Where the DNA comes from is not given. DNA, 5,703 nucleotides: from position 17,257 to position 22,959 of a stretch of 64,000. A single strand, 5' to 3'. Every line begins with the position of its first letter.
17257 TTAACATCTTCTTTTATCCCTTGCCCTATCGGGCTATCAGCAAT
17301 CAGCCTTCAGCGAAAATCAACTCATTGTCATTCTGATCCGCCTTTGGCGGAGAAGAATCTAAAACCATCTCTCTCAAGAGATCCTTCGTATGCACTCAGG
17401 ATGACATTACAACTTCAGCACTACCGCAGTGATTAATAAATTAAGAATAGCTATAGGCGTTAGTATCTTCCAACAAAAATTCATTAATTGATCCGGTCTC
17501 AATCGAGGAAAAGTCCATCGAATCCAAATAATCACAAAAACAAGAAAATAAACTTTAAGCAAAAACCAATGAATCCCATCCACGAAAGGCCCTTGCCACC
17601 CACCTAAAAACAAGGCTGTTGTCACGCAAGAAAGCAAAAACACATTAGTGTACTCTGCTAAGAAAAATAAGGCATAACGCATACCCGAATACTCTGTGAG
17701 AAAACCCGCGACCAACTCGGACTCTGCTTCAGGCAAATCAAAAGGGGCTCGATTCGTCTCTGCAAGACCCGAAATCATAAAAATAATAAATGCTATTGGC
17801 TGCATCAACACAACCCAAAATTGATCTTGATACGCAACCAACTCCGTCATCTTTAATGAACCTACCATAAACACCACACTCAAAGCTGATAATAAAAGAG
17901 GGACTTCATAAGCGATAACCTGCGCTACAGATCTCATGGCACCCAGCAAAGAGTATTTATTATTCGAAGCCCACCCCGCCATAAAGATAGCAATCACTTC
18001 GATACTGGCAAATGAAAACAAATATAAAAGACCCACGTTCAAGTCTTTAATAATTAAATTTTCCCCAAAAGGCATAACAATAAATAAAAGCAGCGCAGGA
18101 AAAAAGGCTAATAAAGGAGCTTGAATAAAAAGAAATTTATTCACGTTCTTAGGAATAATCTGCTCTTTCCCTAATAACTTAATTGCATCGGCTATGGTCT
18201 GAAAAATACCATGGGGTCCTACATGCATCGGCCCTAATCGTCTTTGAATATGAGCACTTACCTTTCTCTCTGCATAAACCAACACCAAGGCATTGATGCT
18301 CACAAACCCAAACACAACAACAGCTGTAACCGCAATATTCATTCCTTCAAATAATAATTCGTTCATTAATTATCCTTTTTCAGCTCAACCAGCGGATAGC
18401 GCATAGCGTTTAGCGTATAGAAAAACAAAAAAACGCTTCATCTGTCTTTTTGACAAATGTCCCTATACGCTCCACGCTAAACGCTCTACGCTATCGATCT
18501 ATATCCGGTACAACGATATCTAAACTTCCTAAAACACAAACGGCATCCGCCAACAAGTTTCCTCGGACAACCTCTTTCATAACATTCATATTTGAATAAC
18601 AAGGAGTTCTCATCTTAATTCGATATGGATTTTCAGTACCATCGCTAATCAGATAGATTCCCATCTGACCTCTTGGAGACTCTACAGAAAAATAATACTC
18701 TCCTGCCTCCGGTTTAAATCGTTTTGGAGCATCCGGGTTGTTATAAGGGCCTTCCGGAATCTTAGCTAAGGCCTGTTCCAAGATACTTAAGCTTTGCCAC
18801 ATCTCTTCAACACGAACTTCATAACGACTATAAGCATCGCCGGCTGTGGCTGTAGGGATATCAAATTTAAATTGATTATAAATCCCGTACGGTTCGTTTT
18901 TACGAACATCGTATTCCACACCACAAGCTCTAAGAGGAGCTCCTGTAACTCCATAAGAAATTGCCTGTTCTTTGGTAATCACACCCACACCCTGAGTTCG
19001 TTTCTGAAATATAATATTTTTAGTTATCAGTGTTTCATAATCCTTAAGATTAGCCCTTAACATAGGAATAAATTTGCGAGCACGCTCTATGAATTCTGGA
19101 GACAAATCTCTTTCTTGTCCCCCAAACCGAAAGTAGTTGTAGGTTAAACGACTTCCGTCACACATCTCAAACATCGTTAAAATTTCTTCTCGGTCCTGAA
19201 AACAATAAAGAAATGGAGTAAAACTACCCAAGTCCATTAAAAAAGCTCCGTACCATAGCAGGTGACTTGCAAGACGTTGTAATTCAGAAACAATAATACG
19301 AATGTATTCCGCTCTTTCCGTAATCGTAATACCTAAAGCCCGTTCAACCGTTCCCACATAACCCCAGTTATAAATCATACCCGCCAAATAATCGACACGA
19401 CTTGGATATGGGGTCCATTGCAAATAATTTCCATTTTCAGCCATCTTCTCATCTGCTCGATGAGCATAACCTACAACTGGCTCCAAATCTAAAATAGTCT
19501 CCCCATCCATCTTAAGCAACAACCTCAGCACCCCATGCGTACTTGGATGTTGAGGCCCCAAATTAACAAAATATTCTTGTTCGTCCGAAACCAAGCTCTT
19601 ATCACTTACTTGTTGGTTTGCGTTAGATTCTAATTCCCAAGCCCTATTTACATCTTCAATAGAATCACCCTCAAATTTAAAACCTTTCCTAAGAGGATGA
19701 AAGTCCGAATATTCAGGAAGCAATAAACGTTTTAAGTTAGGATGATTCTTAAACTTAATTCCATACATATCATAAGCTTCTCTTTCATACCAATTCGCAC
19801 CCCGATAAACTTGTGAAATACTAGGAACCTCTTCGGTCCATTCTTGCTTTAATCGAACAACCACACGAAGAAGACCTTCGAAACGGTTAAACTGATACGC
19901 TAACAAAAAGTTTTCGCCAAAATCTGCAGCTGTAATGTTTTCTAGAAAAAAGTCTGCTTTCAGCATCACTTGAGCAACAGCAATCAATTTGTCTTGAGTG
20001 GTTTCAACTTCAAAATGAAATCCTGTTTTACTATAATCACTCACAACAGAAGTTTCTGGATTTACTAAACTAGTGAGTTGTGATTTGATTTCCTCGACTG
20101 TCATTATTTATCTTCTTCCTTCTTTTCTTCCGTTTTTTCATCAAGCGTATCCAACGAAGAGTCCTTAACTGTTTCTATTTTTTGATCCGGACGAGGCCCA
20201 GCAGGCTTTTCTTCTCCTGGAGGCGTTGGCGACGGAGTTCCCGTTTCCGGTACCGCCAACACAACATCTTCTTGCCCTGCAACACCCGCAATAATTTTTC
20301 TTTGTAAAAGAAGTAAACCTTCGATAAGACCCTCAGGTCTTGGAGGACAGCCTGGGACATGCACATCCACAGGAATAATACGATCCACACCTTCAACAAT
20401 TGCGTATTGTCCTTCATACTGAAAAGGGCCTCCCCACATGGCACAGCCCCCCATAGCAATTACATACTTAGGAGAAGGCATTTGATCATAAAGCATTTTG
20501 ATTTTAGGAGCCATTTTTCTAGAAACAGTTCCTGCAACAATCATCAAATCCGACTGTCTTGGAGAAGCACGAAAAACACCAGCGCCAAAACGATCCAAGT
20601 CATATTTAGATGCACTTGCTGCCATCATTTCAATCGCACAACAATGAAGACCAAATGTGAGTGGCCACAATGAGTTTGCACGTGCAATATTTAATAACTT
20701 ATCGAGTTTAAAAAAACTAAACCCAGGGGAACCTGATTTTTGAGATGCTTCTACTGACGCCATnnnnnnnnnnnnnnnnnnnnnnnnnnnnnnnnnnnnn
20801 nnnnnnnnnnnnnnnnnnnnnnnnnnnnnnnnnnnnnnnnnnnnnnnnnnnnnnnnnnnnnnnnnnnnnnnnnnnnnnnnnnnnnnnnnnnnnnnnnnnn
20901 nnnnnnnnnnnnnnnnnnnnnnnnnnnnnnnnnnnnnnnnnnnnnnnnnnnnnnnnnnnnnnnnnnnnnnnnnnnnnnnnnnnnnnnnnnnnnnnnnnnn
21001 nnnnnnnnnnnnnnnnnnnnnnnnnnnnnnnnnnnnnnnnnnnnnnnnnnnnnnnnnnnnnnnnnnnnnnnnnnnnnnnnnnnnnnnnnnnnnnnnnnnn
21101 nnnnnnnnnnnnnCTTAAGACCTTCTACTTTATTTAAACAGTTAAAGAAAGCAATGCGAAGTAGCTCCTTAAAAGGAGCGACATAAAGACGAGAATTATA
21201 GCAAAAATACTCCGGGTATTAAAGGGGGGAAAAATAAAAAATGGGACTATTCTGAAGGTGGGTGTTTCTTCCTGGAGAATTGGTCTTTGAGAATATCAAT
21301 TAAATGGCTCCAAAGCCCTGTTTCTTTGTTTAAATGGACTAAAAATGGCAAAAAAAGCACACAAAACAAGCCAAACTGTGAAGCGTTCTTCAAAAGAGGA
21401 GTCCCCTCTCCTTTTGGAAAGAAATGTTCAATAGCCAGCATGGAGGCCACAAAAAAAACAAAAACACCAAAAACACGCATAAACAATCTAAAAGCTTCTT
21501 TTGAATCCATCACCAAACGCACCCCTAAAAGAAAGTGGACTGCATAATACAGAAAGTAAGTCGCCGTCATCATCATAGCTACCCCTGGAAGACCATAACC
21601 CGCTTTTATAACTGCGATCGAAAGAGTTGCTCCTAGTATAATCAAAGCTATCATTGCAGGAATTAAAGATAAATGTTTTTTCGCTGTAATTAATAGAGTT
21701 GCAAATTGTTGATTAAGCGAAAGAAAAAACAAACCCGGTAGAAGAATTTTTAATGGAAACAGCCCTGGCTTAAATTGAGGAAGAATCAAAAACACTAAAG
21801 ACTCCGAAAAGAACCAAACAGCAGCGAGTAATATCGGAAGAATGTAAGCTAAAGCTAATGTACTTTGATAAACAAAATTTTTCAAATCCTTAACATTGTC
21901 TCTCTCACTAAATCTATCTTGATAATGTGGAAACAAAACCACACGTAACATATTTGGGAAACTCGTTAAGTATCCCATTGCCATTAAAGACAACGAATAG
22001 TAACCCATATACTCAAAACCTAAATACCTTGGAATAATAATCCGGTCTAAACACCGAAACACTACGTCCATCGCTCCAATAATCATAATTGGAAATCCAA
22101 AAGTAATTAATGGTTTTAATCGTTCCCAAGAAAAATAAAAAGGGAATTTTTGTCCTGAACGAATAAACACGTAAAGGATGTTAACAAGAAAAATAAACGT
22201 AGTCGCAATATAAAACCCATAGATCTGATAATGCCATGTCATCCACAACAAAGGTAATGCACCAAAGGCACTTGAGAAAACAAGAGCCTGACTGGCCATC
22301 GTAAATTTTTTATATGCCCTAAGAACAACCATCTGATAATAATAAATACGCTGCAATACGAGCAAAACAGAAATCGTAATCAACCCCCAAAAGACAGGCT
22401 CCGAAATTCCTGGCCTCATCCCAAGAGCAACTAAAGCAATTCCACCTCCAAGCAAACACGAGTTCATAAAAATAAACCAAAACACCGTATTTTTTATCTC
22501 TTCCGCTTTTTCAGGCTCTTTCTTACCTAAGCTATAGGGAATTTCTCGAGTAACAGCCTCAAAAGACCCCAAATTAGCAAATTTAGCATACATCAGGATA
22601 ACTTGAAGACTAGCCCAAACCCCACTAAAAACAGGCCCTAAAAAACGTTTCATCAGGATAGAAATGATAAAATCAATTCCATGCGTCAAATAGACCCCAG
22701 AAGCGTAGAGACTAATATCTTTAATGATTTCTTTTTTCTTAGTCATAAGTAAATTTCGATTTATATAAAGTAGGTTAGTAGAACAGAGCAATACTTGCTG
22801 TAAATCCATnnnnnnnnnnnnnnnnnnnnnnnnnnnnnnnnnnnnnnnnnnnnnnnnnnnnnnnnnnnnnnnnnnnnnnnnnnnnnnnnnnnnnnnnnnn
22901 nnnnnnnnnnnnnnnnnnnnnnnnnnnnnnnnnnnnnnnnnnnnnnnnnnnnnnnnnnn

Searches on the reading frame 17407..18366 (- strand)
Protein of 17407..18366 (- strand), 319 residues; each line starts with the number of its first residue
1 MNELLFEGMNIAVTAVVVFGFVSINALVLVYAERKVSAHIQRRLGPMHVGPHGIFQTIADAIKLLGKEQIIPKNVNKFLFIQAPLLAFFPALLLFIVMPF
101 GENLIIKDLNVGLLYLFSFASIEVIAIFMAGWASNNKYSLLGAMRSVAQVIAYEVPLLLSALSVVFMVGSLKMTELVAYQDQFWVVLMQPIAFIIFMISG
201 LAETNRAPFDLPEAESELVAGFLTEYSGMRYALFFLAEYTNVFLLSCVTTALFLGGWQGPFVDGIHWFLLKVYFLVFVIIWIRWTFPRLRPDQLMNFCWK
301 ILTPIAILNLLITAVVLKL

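Call 93: search_protein_families(library=pfam, proteins=[window:17407-18366:-], max_evalue=0.00001)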
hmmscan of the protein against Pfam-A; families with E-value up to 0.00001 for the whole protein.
window:17407-18366:- (319 aa): 1 family
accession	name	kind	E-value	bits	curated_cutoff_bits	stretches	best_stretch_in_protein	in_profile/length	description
PF00146.26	NADHdh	-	5.5e-127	423.6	27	1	15-314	3-298/298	NADH dehydrogenase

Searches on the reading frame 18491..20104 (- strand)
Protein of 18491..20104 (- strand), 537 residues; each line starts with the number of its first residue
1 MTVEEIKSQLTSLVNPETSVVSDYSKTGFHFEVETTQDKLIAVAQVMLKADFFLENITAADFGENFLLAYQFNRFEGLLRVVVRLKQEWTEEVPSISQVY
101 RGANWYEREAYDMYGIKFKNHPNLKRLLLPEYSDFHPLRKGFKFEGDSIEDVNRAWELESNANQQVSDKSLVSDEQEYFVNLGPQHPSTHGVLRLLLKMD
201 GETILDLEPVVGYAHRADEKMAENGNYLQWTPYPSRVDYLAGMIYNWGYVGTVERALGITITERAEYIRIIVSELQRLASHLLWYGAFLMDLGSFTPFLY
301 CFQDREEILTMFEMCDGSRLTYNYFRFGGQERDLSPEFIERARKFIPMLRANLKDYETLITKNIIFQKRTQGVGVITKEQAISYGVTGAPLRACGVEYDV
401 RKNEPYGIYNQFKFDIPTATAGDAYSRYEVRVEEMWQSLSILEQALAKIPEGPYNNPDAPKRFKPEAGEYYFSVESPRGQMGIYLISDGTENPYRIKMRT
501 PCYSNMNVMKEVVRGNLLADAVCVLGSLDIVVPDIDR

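Call 93: search_protein_families(library=pfam, proteins=[window:18491-20104:-], max_evalue=0.00001)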
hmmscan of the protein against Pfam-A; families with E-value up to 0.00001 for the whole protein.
window:18491-20104:- (537 aa): 2 families
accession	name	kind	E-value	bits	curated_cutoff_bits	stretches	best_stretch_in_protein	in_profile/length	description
PF00346.24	Complex1_49kDa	-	2.1e-95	319.3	24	2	291-459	1-169/271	Respiratory-chain NADH dehydrogenase, 49 Kd subunit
PF00329.25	Complex1_30kDa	-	1.1e-29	104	22.5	1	34-146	2-122/124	Respiratory-chain NADH dehydrogenase, 30 Kd subunit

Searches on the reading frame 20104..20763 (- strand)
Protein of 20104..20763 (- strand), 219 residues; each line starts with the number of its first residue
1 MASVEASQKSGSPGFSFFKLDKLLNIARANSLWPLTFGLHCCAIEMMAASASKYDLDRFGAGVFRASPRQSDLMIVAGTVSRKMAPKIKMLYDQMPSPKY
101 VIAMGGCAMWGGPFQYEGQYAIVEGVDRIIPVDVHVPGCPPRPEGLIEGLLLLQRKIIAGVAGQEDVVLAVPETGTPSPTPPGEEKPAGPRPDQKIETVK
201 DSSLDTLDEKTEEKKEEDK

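Call 93: search_protein_families(library=pfam, proteins=[window:20104-20763:-], max_evalue=0.00001)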
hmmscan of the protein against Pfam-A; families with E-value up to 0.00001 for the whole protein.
window:20104-20763:- (219 aa): 1 family
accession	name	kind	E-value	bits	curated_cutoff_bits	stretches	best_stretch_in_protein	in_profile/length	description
PF01058.29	Oxidored_q6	-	4.5e-30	104.4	27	1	41-151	1-126/128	NADH ubiquinone oxidoreductase, 20 Kd subunit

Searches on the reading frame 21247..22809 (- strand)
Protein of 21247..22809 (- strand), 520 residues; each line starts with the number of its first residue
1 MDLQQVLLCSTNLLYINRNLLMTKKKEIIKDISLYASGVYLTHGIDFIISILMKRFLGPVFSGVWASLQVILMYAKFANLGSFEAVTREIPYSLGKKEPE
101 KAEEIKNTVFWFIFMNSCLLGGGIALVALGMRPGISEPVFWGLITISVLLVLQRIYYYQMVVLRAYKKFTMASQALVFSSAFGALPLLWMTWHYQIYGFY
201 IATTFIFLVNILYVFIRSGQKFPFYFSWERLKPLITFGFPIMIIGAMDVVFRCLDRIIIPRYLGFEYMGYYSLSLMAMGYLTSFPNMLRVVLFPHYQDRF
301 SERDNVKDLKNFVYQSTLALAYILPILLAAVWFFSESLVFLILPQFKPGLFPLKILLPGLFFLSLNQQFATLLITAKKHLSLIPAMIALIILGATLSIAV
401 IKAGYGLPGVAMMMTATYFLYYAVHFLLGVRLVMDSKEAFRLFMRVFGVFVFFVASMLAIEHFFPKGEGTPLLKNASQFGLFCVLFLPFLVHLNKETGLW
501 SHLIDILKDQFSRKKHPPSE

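Call 93: search_protein_families(library=pfam, proteins=[window:21247-22809:-], max_evalue=0.00001)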
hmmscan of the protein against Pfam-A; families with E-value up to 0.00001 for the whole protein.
window:21247-22809:- (520 aa): 1 family
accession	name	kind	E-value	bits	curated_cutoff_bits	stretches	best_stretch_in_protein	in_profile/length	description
PF13440.11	Polysacc_synt_3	-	6.9e-15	55.5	23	1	93-343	35-284/293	Polysaccharide biosynthesis protein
